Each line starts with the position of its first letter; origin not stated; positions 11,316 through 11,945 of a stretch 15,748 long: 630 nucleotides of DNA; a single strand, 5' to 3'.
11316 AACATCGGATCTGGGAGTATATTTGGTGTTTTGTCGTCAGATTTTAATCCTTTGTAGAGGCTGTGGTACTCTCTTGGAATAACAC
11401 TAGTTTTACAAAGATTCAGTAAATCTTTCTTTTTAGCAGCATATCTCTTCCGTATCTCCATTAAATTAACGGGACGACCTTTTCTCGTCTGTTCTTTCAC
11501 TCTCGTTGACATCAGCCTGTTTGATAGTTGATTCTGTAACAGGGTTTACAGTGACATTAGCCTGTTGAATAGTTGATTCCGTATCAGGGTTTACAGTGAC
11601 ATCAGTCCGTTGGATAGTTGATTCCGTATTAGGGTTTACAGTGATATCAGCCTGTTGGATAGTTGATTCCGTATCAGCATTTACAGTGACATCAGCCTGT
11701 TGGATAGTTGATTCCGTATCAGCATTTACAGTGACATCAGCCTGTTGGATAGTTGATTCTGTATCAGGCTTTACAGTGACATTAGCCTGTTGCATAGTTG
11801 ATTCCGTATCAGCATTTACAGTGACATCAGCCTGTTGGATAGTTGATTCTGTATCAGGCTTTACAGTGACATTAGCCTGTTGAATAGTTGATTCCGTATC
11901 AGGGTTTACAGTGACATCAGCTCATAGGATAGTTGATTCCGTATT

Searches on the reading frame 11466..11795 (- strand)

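Call 59: search_protein_families(library=pfam, proteins=[window:11466-11795:-], max_evalue=0.01)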
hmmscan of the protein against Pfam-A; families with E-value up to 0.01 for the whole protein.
window:11466-11795:- (109 aa): 2 families
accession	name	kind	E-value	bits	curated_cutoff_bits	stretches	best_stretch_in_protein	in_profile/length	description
PF08793.15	2C_adapt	-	4.2e-05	24.1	22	0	79-93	7-21/35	2-cysteine adaptor domain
PF24946.1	Fn3_Dep-1_4th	-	0.00094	19.6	27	0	3-52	6-55/100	Dep-1 fourth Fn3-like domain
